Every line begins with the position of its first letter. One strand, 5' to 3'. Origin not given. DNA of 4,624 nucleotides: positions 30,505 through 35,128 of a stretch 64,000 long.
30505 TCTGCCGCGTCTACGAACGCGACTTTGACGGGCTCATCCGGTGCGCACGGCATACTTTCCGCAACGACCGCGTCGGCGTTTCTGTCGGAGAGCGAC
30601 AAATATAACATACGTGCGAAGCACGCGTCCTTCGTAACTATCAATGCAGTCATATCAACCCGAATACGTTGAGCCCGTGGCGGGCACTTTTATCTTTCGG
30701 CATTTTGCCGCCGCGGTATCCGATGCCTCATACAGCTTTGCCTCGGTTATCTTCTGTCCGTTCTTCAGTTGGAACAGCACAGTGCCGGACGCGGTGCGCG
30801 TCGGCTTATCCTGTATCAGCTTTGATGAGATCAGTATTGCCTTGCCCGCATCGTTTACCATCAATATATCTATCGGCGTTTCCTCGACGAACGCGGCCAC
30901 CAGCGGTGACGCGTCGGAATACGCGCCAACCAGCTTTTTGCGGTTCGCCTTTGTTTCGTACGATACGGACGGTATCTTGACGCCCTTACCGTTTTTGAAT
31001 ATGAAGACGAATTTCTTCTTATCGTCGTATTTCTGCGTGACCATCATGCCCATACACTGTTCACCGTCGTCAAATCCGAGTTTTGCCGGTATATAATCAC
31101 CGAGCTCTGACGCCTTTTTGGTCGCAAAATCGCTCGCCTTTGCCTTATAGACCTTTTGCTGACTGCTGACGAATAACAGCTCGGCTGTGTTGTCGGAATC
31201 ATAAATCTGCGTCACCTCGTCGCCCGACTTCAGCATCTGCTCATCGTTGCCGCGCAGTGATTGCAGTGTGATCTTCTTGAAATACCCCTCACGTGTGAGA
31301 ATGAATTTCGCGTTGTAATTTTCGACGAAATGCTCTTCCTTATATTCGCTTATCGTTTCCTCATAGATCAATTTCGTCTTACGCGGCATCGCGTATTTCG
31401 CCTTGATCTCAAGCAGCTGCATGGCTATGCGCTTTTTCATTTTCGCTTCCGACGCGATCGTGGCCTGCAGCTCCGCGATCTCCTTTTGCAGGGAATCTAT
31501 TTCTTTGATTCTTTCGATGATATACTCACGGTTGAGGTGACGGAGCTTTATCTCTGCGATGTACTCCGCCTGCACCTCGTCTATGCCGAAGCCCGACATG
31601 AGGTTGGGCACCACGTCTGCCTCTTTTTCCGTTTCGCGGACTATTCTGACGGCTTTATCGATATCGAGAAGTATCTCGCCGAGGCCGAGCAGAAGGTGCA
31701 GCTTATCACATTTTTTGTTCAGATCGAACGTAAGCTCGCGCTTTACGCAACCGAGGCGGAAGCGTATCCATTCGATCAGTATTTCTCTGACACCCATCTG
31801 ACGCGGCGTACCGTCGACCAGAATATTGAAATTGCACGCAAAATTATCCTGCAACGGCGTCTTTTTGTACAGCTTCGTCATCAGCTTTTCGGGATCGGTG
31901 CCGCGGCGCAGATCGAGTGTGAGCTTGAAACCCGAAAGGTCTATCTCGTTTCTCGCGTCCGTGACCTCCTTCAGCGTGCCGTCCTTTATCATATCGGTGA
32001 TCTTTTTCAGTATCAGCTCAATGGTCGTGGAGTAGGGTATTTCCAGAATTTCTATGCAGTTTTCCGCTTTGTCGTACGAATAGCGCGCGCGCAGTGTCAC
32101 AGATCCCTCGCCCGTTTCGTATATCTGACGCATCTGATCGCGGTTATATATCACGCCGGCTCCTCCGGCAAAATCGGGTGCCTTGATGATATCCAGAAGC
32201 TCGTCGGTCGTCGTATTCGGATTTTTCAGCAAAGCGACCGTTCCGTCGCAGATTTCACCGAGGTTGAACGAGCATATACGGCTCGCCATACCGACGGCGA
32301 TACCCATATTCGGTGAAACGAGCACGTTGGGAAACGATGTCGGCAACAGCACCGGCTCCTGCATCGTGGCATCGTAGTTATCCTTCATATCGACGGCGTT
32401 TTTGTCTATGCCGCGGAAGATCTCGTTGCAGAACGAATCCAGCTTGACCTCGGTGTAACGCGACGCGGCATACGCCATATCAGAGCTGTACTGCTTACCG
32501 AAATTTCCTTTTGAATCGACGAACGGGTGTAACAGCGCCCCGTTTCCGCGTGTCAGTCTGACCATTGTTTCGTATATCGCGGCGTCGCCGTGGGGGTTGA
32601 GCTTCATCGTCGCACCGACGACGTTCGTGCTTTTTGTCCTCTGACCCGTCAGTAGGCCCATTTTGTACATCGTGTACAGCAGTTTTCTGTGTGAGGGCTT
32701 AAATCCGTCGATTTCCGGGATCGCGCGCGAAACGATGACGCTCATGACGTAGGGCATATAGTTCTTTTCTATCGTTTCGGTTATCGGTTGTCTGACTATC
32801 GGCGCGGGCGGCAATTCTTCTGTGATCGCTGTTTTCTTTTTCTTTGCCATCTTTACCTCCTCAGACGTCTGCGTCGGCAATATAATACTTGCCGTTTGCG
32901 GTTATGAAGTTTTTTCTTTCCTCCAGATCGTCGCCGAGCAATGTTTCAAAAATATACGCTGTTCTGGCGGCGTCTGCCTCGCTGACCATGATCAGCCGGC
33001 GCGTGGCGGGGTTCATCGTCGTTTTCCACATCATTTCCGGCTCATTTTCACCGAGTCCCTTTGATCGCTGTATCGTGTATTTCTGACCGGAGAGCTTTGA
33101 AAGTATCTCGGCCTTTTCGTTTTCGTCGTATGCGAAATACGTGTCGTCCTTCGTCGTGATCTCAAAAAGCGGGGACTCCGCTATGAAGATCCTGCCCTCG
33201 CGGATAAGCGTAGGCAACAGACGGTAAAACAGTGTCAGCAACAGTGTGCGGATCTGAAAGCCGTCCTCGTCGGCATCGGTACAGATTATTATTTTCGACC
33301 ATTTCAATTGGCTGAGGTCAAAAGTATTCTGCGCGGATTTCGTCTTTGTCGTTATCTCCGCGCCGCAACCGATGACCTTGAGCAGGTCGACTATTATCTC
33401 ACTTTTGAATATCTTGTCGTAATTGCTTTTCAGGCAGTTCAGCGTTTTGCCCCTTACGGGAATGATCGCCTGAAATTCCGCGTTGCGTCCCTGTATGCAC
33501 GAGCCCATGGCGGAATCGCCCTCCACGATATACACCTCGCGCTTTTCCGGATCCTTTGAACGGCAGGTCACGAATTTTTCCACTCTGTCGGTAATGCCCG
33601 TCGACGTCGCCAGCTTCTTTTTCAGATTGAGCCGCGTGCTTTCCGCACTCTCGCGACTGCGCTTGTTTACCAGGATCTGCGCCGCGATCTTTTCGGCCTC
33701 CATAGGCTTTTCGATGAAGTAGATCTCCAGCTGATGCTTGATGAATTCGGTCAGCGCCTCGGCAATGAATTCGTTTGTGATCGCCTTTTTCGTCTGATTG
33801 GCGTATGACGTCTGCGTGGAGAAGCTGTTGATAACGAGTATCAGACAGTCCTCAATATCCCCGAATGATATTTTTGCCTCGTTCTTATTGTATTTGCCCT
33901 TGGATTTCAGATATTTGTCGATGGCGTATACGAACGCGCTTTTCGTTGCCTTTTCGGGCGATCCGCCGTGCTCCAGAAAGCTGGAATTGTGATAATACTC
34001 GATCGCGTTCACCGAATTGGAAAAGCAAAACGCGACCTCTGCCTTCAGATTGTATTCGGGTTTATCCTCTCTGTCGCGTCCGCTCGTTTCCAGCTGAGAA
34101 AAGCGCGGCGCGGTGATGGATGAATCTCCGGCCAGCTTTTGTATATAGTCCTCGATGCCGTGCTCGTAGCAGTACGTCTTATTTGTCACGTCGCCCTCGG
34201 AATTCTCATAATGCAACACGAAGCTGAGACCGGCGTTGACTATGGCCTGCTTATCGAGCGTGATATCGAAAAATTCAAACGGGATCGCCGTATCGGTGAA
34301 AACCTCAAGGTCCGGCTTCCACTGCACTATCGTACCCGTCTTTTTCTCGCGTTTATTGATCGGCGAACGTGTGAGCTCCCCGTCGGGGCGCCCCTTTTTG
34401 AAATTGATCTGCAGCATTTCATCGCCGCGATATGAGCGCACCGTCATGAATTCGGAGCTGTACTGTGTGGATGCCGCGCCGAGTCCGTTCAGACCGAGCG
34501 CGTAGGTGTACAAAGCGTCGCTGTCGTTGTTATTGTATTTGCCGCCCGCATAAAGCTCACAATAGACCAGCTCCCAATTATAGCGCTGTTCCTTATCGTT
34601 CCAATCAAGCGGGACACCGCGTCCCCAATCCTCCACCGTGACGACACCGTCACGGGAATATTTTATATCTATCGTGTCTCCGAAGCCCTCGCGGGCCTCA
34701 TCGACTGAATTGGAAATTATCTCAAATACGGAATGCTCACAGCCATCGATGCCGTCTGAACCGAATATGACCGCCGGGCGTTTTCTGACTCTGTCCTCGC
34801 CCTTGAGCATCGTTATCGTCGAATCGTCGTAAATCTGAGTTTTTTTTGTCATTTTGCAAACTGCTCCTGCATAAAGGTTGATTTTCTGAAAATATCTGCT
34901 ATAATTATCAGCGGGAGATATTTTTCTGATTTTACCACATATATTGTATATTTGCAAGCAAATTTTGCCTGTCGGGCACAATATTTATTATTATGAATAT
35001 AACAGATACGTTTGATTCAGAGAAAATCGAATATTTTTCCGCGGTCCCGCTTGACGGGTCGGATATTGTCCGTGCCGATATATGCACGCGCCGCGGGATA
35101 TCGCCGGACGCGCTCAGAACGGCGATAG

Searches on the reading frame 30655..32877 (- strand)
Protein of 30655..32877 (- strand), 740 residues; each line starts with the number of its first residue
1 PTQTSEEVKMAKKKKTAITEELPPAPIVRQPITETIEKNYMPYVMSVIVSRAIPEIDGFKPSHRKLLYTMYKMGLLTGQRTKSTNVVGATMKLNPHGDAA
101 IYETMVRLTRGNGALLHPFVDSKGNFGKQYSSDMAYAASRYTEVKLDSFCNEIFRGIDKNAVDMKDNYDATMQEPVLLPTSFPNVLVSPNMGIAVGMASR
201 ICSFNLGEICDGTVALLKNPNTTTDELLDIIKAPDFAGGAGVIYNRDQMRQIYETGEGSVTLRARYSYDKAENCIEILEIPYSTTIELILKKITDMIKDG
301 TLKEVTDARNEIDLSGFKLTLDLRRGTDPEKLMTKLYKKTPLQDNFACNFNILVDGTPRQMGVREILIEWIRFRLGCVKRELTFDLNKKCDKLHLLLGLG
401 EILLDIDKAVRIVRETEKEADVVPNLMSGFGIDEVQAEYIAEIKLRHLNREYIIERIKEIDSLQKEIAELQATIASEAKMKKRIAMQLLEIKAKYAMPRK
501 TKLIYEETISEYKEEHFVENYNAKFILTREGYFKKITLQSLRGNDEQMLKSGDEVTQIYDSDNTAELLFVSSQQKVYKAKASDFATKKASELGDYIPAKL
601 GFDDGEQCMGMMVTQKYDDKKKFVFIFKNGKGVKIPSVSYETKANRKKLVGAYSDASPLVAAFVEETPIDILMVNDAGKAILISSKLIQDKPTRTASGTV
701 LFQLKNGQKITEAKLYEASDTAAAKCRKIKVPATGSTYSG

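Call 8: search_protein_families(library=pfam, proteins=[window:30655-32877:-], max_evalue=0.00001)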
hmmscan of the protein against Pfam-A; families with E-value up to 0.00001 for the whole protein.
window:30655-32877:- (740 aa): 1 family
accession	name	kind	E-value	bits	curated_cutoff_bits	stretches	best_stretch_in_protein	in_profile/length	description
PF00521.26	DNA_topoisoIV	-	1.3e-121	407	31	1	51-487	1-430/432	DNA gyrase/topoisomerase IV, subunit A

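Call 9: search_protein_families(library=padloc, proteins=[window:30655-32877:-], max_evalue=0.001)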
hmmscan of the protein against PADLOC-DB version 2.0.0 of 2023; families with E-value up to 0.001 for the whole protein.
window:30655-32877:- (740 aa): 0 families

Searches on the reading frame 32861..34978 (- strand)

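Call 8: search_protein_families(library=pfam, proteins=[window:32861-34978:-], max_evalue=0.00001)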
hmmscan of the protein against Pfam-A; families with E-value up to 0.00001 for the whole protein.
window:32861-34978:- (705 aa): 3 families
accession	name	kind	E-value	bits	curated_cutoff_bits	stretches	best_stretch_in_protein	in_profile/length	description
PF00204.31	DNA_gyraseB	-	1.7e-30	106.2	27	1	274-449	1-171/173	DNA gyrase B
PF00986.26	DNA_gyraseB_C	-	1e-22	80.5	29.8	1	632-692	2-62/63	DNA gyrase B subunit, carboxyl terminus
PF01751.28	Toprim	-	1.1e-16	61.2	23.1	1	481-601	1-95/96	Toprim domain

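Call 9: search_protein_families(library=padloc, proteins=[window:32861-34978:-], max_evalue=0.001)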
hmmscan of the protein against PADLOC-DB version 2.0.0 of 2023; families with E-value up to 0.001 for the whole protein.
window:32861-34978:- (705 aa): 0 families
